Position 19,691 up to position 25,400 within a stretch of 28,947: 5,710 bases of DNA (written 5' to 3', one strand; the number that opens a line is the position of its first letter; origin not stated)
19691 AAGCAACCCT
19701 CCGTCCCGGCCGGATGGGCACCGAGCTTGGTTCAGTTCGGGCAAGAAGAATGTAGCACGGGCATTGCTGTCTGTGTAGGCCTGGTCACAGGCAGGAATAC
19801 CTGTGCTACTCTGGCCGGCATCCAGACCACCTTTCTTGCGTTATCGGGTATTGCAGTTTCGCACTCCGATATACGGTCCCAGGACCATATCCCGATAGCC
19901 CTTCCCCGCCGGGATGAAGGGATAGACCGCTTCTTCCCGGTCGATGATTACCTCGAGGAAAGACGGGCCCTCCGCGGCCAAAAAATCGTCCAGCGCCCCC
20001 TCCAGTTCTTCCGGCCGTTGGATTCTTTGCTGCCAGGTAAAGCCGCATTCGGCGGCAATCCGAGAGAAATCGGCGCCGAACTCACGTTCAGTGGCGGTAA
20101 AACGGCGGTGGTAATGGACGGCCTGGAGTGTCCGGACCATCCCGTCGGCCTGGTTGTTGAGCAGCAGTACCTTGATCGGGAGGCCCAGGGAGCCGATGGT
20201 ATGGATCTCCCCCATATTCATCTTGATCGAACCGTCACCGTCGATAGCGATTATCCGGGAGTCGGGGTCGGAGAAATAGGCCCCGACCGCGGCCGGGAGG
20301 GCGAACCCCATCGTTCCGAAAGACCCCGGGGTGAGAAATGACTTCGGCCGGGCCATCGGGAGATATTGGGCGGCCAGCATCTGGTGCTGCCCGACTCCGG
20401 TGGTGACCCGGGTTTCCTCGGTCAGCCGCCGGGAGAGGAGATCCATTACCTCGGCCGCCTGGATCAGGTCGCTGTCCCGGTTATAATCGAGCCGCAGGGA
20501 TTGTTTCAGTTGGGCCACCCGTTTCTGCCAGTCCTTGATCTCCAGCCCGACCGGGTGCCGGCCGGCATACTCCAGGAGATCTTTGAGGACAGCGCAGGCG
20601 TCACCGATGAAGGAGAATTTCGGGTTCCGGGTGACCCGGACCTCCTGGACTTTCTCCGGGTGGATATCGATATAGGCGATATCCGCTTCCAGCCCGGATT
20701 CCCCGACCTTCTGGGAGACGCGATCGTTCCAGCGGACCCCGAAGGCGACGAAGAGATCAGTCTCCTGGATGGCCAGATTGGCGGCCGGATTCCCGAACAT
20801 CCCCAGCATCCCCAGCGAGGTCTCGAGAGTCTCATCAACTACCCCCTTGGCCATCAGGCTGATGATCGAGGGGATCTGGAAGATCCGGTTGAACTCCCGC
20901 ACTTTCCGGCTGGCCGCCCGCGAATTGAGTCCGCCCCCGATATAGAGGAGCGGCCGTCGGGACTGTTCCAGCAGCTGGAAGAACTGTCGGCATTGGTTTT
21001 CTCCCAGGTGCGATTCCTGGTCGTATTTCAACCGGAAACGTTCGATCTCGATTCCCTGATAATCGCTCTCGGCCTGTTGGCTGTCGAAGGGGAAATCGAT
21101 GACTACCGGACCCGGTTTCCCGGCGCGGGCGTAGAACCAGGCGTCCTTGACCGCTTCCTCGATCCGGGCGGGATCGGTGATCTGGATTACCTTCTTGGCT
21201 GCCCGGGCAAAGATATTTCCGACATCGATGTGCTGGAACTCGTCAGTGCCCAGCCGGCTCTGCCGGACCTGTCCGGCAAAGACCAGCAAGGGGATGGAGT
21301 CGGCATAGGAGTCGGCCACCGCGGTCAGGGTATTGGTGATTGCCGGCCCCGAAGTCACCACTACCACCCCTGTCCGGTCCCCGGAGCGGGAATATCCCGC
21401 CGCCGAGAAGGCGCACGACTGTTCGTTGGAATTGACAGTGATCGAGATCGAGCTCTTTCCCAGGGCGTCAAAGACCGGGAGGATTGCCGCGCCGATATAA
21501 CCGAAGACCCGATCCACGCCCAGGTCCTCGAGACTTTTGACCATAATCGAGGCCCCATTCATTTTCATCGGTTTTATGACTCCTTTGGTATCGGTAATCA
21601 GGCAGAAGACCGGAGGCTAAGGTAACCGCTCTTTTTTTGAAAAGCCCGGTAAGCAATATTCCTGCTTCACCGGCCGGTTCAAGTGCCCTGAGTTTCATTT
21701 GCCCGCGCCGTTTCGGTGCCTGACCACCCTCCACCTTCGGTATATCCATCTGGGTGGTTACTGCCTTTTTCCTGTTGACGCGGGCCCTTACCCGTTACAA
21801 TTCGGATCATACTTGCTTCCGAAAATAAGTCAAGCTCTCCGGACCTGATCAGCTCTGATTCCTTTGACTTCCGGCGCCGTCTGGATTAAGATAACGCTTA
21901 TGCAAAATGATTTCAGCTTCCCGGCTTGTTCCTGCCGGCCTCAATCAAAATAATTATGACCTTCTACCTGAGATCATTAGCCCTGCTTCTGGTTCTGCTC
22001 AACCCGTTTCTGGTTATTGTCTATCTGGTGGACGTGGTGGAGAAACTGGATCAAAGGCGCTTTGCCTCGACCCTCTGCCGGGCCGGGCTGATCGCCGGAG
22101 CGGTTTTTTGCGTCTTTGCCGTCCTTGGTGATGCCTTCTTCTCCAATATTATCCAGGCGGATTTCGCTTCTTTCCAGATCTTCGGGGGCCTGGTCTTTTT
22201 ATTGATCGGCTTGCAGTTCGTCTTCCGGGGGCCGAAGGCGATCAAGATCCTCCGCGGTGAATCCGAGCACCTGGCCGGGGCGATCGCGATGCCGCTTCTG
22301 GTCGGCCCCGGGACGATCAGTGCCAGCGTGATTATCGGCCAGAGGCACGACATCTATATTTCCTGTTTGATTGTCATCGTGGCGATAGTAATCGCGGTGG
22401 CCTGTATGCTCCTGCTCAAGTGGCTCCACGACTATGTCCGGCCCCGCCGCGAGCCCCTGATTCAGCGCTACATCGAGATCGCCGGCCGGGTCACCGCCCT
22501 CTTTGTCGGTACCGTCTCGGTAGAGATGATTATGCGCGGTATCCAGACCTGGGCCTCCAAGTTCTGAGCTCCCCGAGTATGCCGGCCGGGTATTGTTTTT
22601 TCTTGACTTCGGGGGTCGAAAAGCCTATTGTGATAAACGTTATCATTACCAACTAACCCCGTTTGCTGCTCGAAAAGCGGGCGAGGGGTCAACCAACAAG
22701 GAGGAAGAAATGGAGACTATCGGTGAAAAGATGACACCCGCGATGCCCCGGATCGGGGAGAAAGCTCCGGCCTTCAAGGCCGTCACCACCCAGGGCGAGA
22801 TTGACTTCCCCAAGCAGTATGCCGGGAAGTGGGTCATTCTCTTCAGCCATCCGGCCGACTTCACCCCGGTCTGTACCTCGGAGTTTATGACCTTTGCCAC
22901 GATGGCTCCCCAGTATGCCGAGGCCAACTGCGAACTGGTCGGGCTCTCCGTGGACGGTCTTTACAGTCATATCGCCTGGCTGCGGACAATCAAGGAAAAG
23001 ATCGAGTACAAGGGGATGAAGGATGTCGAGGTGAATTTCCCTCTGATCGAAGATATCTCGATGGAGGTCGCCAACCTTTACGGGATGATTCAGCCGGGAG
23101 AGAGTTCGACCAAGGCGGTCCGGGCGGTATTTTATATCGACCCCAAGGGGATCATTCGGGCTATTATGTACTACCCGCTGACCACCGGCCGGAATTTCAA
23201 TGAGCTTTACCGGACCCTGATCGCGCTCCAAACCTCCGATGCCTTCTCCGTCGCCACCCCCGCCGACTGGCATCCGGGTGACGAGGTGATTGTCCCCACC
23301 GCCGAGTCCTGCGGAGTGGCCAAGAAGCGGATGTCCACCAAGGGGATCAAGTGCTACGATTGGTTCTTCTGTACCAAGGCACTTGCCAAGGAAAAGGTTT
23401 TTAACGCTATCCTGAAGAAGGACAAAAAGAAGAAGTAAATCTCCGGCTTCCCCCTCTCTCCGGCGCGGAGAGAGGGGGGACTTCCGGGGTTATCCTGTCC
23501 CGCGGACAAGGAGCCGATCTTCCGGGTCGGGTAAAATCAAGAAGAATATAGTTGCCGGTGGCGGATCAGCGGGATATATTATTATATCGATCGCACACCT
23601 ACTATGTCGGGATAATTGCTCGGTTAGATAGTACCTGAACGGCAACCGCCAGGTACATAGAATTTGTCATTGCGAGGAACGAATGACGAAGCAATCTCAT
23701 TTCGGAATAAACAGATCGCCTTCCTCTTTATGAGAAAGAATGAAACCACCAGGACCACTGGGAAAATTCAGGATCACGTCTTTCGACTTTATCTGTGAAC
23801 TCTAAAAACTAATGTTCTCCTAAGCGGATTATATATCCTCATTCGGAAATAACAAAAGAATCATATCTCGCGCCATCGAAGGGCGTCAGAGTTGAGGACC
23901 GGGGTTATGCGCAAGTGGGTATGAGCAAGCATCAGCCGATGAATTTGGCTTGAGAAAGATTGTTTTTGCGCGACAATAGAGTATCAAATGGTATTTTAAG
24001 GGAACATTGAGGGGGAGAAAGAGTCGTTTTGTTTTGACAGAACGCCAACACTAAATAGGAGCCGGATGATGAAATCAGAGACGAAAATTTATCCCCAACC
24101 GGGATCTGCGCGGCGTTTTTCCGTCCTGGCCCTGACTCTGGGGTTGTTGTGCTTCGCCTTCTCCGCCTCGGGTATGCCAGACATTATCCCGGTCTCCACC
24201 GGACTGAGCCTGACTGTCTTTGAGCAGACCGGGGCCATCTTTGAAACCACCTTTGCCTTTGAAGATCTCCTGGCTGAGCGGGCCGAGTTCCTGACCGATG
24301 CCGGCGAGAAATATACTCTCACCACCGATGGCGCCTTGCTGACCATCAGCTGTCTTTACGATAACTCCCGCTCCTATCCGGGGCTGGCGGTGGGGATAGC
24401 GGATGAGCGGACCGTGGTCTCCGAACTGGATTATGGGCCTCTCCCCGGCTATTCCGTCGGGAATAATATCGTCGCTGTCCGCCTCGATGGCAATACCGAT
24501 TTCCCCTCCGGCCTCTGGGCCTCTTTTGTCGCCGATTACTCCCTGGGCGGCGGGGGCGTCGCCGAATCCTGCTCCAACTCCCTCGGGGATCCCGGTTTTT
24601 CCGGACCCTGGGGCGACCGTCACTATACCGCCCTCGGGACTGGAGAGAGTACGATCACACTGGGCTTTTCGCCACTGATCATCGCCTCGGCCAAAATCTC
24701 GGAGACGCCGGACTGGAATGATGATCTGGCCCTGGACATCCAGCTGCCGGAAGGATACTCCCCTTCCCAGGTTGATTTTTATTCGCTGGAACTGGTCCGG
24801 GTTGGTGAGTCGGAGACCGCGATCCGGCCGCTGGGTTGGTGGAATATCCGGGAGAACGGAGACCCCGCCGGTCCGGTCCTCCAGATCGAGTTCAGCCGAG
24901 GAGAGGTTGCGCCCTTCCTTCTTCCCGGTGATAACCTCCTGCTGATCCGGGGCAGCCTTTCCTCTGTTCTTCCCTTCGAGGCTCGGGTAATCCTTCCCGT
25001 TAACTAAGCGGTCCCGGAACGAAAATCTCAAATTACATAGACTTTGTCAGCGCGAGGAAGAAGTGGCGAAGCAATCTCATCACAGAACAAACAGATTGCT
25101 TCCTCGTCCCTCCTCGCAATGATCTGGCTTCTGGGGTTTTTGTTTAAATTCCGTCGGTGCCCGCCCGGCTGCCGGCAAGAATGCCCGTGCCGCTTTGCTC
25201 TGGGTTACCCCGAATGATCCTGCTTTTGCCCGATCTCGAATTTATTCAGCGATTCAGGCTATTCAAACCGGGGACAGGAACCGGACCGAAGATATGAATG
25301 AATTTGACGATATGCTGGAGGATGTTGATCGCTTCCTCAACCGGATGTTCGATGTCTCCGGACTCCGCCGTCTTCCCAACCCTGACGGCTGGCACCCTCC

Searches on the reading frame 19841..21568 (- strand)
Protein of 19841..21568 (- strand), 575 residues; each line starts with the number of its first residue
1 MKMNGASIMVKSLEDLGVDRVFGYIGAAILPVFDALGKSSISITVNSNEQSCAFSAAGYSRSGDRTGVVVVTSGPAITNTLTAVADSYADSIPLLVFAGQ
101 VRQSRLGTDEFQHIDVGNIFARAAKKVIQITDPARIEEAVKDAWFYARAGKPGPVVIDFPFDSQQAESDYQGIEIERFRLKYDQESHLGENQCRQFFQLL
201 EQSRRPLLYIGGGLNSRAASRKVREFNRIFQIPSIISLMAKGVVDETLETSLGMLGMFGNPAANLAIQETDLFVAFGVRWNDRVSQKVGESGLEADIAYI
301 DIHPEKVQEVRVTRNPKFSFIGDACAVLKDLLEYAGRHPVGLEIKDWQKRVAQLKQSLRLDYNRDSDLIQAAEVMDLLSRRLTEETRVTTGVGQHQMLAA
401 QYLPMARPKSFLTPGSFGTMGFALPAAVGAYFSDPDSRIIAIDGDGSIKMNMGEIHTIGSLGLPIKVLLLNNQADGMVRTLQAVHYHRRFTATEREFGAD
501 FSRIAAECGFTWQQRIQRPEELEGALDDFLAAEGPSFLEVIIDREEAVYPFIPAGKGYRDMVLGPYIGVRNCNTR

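Call 71: search_protein_families(library=pfam, proteins=[window:19841-21568:-], max_evalue=0.01)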
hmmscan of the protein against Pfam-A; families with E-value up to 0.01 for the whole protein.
window:19841-21568:- (575 aa): 3 families
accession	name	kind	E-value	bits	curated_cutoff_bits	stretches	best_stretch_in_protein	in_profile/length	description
PF02775.26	TPP_enzyme_C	-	4.5e-43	147.1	21.9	1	391-540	1-151/151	Thiamine pyrophosphate enzyme, C-terminal TPP binding domain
PF02776.23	TPP_enzyme_N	-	9.1e-33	113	26.8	1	3-115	1-115/119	Thiamine pyrophosphate enzyme, N-terminal TPP binding domain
PF00205.28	TPP_enzyme_M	-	2.3e-27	95.8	30.4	1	195-331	3-137/137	Thiamine pyrophosphate enzyme, central domain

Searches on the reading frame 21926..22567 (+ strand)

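Call 11: search_protein_families(library=pfam, proteins=[window:21926-22567:+])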
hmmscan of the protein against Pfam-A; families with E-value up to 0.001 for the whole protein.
window:21926-22567:+ (213 aa): 1 family
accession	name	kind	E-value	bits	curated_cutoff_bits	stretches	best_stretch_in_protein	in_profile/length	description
PF01914.23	MarC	-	8e-20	71.6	23.9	1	11-209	1-202/203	MarC family integral membrane protein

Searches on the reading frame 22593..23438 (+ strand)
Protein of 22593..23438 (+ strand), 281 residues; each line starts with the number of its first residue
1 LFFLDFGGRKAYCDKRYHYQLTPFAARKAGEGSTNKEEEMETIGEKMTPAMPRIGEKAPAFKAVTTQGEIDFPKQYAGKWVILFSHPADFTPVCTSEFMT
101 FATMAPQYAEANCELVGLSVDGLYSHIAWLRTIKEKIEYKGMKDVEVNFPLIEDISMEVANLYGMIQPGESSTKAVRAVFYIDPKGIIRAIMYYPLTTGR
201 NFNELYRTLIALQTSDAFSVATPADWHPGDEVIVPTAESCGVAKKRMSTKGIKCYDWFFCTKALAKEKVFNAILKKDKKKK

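Call 11: search_protein_families(library=pfam, proteins=[window:22593-23438:+])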
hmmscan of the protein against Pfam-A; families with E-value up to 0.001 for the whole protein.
window:22593-23438:+ (281 aa): 3 families
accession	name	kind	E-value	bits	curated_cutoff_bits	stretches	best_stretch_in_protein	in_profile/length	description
PF00578.27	AhpC-TSA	-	2.5e-30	105.4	26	1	54-190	1-123/124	AhpC/TSA family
PF08534.16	Redoxin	-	9.6e-12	45.4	26.6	1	55-203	3-142/148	Redoxin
PF10417.14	1-cysPrx_C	-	2.4e-09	37.5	21.1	1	211-240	1-31/41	C-terminal domain of 1-Cys peroxiredoxin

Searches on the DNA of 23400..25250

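Call 97: search_rna_families(source=window, start=23400, end=25250, threshold=evalue, max_evalue=1)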
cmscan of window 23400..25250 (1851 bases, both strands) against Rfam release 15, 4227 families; matches with E-value up to 1: 1.
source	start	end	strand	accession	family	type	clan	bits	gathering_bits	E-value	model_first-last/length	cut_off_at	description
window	24070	24197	-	RF00441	snoZ242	Gene; snRNA; snoRNA; CD-box;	-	17.4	90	0.32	1-198/198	no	Small nucleolar RNA Z242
